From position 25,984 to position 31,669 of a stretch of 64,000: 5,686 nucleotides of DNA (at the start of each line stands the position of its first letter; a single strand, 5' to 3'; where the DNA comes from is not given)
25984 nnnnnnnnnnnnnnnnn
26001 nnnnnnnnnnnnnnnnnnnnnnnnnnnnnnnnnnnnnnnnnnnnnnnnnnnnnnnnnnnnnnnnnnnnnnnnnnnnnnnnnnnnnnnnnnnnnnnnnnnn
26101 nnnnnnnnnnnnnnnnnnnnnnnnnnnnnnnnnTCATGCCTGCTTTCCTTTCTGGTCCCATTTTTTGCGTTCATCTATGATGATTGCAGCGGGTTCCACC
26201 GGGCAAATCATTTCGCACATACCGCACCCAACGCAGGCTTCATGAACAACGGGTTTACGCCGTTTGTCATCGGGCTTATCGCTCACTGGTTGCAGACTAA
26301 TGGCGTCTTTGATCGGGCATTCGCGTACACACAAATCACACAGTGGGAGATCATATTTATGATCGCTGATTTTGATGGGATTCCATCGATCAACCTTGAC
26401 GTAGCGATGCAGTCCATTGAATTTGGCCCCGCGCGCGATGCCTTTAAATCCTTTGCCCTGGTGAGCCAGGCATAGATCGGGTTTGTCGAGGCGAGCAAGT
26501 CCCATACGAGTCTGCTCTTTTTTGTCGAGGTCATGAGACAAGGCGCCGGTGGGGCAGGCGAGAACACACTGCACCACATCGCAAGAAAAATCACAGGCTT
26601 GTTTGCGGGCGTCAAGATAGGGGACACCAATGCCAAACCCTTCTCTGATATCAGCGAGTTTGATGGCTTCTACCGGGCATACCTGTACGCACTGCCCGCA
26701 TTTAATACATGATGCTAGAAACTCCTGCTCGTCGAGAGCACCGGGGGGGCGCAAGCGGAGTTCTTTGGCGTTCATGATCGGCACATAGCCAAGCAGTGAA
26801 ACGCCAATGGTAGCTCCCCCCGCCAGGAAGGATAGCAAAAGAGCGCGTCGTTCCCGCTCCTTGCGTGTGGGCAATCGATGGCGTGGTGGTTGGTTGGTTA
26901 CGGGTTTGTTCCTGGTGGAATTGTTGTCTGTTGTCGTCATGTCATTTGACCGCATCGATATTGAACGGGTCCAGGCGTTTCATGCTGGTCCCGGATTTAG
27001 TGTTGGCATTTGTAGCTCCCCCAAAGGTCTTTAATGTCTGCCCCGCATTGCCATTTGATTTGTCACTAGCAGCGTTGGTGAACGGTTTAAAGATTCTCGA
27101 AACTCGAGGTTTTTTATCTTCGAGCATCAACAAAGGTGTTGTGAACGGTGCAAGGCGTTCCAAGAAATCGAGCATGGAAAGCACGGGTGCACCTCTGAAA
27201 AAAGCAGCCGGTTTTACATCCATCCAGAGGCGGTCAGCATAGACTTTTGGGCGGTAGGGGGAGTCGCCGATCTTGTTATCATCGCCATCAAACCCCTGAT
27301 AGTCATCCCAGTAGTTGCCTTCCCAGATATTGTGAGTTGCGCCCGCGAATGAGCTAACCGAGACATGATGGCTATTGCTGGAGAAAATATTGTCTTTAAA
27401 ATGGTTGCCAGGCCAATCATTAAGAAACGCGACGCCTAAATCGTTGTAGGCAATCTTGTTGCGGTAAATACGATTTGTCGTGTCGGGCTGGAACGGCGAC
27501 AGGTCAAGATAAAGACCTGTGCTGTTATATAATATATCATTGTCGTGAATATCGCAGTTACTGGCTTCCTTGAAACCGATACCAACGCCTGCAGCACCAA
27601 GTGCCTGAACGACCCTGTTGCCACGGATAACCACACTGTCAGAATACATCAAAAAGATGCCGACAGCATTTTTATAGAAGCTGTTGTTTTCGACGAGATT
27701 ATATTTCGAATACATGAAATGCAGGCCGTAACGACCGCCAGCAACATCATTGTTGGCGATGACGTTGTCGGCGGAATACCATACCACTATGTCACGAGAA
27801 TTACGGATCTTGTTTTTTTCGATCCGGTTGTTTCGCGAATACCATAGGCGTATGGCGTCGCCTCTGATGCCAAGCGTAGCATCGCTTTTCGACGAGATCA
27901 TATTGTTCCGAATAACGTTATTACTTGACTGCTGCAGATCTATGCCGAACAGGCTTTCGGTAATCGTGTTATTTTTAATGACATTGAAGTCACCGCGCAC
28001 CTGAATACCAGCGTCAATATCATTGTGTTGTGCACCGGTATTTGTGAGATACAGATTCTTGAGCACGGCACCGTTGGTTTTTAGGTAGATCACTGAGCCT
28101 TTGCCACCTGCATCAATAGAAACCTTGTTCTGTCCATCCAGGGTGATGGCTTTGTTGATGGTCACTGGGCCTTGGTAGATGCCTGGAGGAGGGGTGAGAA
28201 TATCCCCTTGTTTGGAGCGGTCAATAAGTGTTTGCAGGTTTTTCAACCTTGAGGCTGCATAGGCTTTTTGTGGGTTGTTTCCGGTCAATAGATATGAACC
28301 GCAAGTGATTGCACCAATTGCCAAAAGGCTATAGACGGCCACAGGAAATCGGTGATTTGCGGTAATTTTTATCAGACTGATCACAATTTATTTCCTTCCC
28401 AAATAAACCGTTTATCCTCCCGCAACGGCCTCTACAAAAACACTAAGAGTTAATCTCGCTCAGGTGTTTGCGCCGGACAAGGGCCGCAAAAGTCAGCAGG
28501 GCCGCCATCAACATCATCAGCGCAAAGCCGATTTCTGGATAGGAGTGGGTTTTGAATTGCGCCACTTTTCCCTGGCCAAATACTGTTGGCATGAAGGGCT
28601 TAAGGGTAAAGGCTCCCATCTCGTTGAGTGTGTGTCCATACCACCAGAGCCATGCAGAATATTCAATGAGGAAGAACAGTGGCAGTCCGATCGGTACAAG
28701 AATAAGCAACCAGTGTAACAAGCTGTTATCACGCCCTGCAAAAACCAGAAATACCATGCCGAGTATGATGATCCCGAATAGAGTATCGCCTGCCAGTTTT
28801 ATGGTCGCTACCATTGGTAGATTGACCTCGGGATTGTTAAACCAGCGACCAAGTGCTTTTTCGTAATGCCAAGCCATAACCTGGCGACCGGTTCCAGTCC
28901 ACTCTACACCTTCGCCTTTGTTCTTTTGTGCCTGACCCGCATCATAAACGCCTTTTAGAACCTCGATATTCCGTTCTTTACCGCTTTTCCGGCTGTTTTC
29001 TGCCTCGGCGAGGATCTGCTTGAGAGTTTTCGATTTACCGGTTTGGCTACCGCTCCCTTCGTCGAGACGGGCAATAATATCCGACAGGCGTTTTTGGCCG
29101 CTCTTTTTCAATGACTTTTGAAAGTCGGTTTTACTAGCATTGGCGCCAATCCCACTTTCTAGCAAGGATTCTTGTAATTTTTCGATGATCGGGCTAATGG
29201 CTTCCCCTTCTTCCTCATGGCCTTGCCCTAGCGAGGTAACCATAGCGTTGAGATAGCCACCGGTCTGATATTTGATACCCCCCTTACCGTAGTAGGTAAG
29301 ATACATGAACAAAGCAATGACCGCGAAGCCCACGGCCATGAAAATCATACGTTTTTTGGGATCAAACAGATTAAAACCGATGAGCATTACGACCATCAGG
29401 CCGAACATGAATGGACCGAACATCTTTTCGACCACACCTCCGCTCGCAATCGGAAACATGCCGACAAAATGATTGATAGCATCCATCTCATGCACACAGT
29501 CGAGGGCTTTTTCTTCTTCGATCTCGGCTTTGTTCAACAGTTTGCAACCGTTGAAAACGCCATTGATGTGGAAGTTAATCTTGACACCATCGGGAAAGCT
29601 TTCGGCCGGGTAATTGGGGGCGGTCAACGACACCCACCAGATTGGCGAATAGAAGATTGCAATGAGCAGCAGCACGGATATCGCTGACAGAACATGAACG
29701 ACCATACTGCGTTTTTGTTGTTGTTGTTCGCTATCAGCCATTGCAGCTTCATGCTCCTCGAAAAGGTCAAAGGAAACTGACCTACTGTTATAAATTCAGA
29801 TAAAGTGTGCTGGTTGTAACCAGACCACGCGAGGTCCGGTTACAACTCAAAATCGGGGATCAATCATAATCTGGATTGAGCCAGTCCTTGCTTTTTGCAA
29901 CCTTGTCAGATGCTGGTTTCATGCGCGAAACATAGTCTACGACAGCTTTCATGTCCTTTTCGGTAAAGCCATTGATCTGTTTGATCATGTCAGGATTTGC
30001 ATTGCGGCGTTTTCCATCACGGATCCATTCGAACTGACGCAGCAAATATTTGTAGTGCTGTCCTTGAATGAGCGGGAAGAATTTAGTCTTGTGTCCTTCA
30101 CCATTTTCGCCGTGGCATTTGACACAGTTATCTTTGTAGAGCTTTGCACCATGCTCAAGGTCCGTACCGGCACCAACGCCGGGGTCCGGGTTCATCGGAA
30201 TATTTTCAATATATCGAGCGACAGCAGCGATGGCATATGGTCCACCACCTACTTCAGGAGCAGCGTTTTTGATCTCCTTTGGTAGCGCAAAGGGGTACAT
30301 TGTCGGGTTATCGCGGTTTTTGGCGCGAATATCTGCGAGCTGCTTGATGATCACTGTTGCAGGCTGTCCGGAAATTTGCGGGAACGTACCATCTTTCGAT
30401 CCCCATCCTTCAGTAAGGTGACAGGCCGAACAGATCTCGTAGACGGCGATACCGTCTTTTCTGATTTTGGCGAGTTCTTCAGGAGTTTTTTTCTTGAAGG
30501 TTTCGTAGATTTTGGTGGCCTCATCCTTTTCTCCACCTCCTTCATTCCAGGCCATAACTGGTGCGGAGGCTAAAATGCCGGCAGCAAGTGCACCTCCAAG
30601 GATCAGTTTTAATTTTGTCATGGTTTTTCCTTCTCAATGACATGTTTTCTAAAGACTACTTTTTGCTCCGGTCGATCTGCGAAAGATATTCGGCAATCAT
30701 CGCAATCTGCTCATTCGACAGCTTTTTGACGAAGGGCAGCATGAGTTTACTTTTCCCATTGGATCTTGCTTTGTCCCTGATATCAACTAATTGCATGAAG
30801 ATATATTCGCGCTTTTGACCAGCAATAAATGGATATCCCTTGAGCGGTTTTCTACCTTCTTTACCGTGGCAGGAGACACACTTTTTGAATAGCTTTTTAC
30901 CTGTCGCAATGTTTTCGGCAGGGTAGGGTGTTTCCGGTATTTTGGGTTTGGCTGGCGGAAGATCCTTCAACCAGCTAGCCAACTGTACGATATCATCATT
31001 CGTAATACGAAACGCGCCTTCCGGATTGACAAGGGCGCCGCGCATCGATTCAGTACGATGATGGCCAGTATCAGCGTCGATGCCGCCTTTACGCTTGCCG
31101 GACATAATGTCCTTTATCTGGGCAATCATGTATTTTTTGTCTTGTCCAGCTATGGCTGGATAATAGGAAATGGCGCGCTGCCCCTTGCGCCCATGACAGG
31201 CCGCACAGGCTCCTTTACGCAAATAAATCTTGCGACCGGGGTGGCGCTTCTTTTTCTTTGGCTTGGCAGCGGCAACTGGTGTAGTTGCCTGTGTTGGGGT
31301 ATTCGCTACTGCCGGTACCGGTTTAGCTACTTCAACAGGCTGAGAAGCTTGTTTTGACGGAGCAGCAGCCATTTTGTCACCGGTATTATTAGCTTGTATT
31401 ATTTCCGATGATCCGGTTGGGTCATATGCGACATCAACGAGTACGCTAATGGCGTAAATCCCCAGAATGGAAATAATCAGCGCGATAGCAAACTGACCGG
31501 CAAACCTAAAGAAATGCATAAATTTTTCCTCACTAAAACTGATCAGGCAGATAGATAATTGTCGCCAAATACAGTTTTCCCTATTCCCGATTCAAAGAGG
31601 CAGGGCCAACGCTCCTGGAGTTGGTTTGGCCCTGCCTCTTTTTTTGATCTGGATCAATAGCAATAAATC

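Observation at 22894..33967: Clade II (Sec-dependent, nosR-less, nosGH-containing) N2O reductase cluster in an alphaproteobacterial backbone, with non-canonical gene order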

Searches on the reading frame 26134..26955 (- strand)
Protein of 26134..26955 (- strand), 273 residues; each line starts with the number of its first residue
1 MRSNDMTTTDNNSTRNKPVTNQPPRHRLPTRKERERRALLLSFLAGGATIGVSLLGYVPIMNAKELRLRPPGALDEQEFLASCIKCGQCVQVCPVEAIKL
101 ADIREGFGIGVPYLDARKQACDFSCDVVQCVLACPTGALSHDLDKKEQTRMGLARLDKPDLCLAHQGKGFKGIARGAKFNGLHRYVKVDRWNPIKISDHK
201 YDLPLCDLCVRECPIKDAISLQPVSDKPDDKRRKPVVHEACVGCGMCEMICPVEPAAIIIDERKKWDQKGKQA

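Call 4: search_protein_families(library=ncbifam, proteins=[window:26134-26955:-], max_evalue=0.001)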
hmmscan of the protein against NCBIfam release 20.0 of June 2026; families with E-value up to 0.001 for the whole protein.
window:26134-26955:- (273 aa): 48 families (the best 25 are shown)
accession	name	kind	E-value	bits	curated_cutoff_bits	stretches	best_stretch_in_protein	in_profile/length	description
NF007012.0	PRK09476.1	equivalog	9.9e-45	152.7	269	2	32-167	7-144/254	ferredoxin-type protein NapG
TIGR00397.1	mauM_napG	subfamily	2.4e-37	128.5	178.85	2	53-168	27-139/213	MauM/NapG family ferredoxin-type protein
TIGR00402.1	napF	equivalog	6.5e-12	45.6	102.2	1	67-153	21-98/149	ferredoxin-type protein NapF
NF042909.1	FMH_DH_FwdF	exception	7.1e-12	45.1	375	2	82-147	226-282/336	tungsten-dependent formylmethanofuran dehydrogenase subunit FwdF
TIGR02512.1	FeFe_hydrog_A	subfamily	1.4e-10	40.6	405.95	2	81-101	50-70/375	[FeFe] hydrogenase, group A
TIGR01971.1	NuoI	subfamily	2.7e-10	39.9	113.05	3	206-254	47-96/121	NADH-quinone oxidoreductase, chain I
NF045874.1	Vhu_polyferre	exception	1.6e-09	37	600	1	126-264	34-151/381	F420-non-reducing hydrogenase associated-polyferredoxin VhuB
NF006076.0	PRK08222.1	equivalog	1.9e-09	37.6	270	1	77-102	69-94/181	hydrogenase 4 subunit H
NF040763.1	FeFe_hydrog_A6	exception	6e-09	34.8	765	1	81-100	188-207/571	NADH-dependent [FeFe] hydrogenase, group A6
NF038196.1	ferrodoxin_EFR1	subfamily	8.6e-09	35.8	75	1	225-269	170-213/242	EFR1 family ferrodoxin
NF007205.0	PRK09626.1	equivalog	9.9e-09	35.2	93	1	205-266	21-79/105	2-oxoglutarate-acceptor oxidoreductase subunit OorD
NF058577.1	FdxA_fam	equivalog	2.8e-08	33.8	65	1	82-101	8-27/52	4Fe-4S ferredoxin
NF004536.0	PRK05888.1-1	equivalog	4.8e-08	32.5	212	1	206-255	63-113/180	NADH-quinone oxidoreductase subunit NuoI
NF009053.0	PRK12387.1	subfamily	6.4e-08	32.5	204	0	80-102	72-94/180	formate hydrogenlyase complex iron-sulfur subunit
NF040864.1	HgcB_ferredoxin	equivalog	2.1e-06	27.5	99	0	238-254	13-29/93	mercury methylation ferredoxin HgcB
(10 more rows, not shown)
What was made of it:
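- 26134..26955 (-): nosG: Tat-exported NapG-like ferredoxin with four [4Fe-4S] motifs. NapG models score 152.7 and 128.5 bits, below their cutoffs (call 4).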

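Call 5: search_protein_families(library=pfam, proteins=[window:26134-26955:-], max_evalue=0.001)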
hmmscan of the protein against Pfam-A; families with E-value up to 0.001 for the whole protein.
window:26134-26955:- (273 aa): 15 families
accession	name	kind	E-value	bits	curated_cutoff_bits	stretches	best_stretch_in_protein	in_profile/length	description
PF12838.12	Fer4_7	-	3.1e-16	60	27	2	82-138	1-52/52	4Fe-4S dicluster domain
PF00037.32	Fer4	-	1.2e-15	57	21.1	2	82-99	7-24/24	4Fe-4S binding domain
PF13484.11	Fer4_16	-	4e-12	47.2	30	1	83-101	2-20/66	4Fe-4S double cluster binding domain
PF14697.11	Fer4_21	-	1.5e-10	41.4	35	1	229-254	29-54/59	4Fe-4S dicluster domain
PF13187.11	Fer4_9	-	4e-10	40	27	3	83-138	2-51/52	4Fe-4S dicluster domain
PF12837.12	Fer4_6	-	6.7e-10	38.9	25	2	82-98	8-24/24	4Fe-4S binding domain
PF13183.11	Fer4_8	-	2.8e-09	37.8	27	1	76-95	47-66/68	4Fe-4S dicluster domain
PF25160.1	LdpA_Fe-S-bd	-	2.8e-08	33.9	27.6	1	70-101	14-46/49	LdpA Fe-S cluster-binding domain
PF13237.11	Fer4_10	-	4.9e-08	33.2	25.5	0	206-252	12-53/53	4Fe-4S dicluster domain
PF12800.12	Fer4_4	-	3.1e-07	30.6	24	0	239-253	2-16/17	4Fe-4S binding domain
PF13534.11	Fer4_17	-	1.3e-06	29.3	22.2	0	70-95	33-58/61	4Fe-4S dicluster domain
PF17179.9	Fer4_22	-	6e-06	27.5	27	0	237-253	77-93/95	4Fe-4S dicluster domain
PF12797.12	Fer4_2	-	7.8e-06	26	24.5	0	236-253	5-22/22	4Fe-4S binding domain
PF13746.11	Fer4_18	-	1.1e-05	26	27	0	76-110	54-84/114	4Fe-4S dicluster domain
PF12798.12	Fer4_3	-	2.7e-05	25.1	27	0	83-97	1-15/15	4Fe-4S binding domain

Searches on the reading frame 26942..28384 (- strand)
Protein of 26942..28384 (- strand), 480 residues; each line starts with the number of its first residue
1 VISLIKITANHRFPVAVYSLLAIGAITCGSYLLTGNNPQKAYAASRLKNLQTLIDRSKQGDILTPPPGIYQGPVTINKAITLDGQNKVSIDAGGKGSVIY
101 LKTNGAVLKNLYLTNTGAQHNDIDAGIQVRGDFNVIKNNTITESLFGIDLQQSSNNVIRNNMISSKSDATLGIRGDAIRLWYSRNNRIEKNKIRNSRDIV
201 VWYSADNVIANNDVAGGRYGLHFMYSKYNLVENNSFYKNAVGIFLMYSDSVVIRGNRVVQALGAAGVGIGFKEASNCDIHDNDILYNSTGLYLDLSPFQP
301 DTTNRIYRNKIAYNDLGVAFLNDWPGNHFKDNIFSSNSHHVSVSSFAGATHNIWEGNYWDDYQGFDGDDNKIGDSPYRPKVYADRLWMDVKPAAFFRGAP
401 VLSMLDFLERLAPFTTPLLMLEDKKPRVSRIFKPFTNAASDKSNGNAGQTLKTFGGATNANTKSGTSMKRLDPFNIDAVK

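Call 4: search_protein_families(library=ncbifam, proteins=[window:26942-28384:-], max_evalue=0.001)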
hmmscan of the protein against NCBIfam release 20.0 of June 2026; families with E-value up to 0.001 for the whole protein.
window:26942-28384:- (480 aa): 4 families
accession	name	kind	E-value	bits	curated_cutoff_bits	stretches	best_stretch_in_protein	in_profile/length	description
TIGR04247.1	NosD_copper_fam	subfamily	2.3e-114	381.9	300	1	50-428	1-376/377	nitrous oxide reductase family maturation protein NosD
TIGR03804.1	para_beta_helix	repeat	1.4e-23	82.3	19.45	4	133-165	9-41/44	parallel beta-helix repeat protein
NF047854.1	LIC10774_subfam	equivalog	1.4e-08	34.1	380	0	204-246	230-274/358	LIC10774/LIC10365 family surface protein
TIGR03805.1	beta_helix_1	subfamily_domain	9.9e-08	31.4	141.5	1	192-315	81-204/314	parallel beta-helix domain-containing protein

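Call 5: search_protein_families(library=pfam, proteins=[window:26942-28384:-], max_evalue=0.001)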
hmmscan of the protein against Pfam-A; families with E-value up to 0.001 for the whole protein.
window:26942-28384:- (480 aa): 2 families
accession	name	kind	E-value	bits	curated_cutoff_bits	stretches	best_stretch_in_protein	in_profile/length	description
PF05048.19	NosD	-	5.8e-41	140.7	23.6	2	171-364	12-212/212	Periplasmic copper-binding protein (NosD)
PF13229.12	Beta_helix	-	3.8e-26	92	25.9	2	125-260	1-136/158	Right handed beta helix region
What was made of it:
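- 26942..28384 (-): nosD: periplasmic beta-helix maturation protein. TIGR04247 scores 381.9 bits (cutoff 300); PF05048 (calls 4, 5).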

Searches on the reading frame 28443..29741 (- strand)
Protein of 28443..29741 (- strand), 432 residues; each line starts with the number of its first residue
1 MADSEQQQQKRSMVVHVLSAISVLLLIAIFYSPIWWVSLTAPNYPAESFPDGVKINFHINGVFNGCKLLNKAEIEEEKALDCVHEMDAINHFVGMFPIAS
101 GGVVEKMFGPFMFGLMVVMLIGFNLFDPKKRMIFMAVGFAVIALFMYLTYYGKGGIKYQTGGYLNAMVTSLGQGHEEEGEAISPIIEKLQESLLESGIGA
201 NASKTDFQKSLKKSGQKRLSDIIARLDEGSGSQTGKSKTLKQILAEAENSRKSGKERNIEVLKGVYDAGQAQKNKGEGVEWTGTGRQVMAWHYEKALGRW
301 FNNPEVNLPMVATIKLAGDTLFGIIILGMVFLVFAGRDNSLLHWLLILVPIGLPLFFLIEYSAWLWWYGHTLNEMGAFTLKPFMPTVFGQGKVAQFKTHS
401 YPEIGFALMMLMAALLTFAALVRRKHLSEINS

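Call 4: search_protein_families(library=ncbifam, proteins=[window:28443-29741:-], max_evalue=0.001)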
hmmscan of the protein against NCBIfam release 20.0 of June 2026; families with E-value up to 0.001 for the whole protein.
window:28443-29741:- (432 aa): 0 families

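Call 5: search_protein_families(library=pfam, proteins=[window:28443-29741:-], max_evalue=0.001)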
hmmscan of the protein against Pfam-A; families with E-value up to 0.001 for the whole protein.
window:28443-29741:- (432 aa): 0 families

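Call 37: search_solved_structures(query=window:28443-29741:-, max_evalue=1)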
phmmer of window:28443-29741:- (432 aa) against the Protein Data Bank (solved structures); distinct sequences matched with E-value up to 1: 0.
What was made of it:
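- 28443..29741 (-): nosB: polytopic membrane protein, 432 aa, with a long hydrophilic insert. It has no Pfam, NCBIfam or PDB match (calls 4, 5, 37).
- Tried and rejected: None in Pfam, NCBIfam or the PDB (calls 4, 5, 37).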

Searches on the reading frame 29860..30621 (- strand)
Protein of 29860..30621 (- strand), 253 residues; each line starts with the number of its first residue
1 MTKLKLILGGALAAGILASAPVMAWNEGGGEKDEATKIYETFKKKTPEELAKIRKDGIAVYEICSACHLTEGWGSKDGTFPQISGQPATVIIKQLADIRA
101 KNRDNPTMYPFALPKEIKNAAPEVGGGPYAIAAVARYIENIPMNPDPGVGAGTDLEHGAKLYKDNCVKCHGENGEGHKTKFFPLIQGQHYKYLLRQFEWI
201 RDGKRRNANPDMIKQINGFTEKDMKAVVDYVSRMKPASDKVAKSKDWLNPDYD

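Call 4: search_protein_families(library=ncbifam, proteins=[window:29860-30621:-], max_evalue=0.001)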
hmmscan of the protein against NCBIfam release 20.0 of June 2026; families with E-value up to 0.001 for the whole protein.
window:29860-30621:- (253 aa): 7 families
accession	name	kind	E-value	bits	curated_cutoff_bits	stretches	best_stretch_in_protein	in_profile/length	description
NF049874.1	PdsA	exception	4.1e-11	43.1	330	1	60-231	24-194/198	periplasmic diheme shuttle PdsA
NF050122.1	bc1_QcrC_actin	exception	2.2e-08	33.7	200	1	153-241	39-124/253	cytochrome bc1 complex diheme cytochrome c subunit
TIGR00782.1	ccoP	equivalog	1.1e-07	31.5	179.95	1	45-194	98-242/285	cytochrome-c oxidase, cbb3-type subunit III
NF045774.1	cytochro_C551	exception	3e-05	23.9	118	0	153-179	37-63/110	cytochrome c551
NF045773.1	cytochro_C550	exception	5.1e-05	23.2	125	0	157-188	51-79/118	cytochrome c550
NF011054.0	PRK14486.1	equivalog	8.7e-05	22.2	447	1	153-235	213-291/294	putative bifunctional cbb3-type cytochrome c oxidase subunit II/cytochrome c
NF045930.1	Cytc6PetJCyano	equivalog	0.00062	19.7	135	0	152-231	25-102/110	cytochrome c6 PetJ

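Call 5: search_protein_families(library=pfam, proteins=[window:29860-30621:-], max_evalue=0.001)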
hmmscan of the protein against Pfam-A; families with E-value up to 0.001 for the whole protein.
window:29860-30621:- (253 aa): 2 families
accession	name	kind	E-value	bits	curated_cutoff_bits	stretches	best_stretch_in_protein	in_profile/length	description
PF00034.26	Cytochrom_C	-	4e-16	60.5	21.3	1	156-234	2-89/90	Cytochrome c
PF13442.11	Cytochrome_CBB3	-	1.8e-11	44.6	27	1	154-231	2-68/68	Cytochrome C oxidase, cbb3-type, subunit III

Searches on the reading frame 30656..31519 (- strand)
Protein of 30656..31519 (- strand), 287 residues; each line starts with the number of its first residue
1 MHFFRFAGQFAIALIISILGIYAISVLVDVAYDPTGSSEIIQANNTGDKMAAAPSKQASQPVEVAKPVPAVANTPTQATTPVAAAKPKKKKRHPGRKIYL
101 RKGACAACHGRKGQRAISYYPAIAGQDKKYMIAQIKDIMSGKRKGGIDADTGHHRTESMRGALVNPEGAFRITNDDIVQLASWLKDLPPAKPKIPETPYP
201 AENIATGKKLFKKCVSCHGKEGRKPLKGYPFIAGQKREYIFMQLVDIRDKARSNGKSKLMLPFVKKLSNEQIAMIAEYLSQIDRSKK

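Call 4: search_protein_families(library=ncbifam, proteins=[window:30656-31519:-], max_evalue=0.001)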
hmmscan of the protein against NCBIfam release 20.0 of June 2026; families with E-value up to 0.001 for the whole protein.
window:30656-31519:- (287 aa): 8 families
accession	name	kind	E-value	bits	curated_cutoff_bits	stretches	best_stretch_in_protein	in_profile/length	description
NF049874.1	PdsA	exception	9.4e-15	55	330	1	104-279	27-194/198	periplasmic diheme shuttle PdsA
TIGR00782.1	ccoP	equivalog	2.2e-09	37.1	179.95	1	94-281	109-280/285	cytochrome-c oxidase, cbb3-type subunit III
NF050122.1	bc1_QcrC_actin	exception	6.5e-07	28.9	200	1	80-222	29-155/253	cytochrome bc1 complex diheme cytochrome c subunit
NF045773.1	cytochro_C550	exception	7.8e-07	29.1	125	0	100-141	55-94/118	cytochrome c550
NF045930.1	Cytc6PetJCyano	equivalog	1.4e-06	28.2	135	1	198-280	22-103/110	cytochrome c6 PetJ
NF011054.0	PRK14486.1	equivalog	4.9e-06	26.2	447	0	202-282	213-290/294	putative bifunctional cbb3-type cytochrome c oxidase subunit II/cytochrome c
NF045774.1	cytochro_C551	exception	5.8e-05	23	118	0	85-140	32-83/110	cytochrome c551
NF040606.1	CytoC_perox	subfamily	0.00078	18.7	150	0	175-224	268-319/524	di-heme-cytochrome C peroxidase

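Call 5: search_protein_families(library=pfam, proteins=[window:30656-31519:-], max_evalue=0.001)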
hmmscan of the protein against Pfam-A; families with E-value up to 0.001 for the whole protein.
window:30656-31519:- (287 aa): 2 families
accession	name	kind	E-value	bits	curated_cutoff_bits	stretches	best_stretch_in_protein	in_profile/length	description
PF00034.26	Cytochrom_C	-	2.2e-21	77.4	21.3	2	95-187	4-89/90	Cytochrome c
PF13442.11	Cytochrome_CBB3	-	3.5e-12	46.9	27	1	203-279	2-68/68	Cytochrome C oxidase, cbb3-type, subunit III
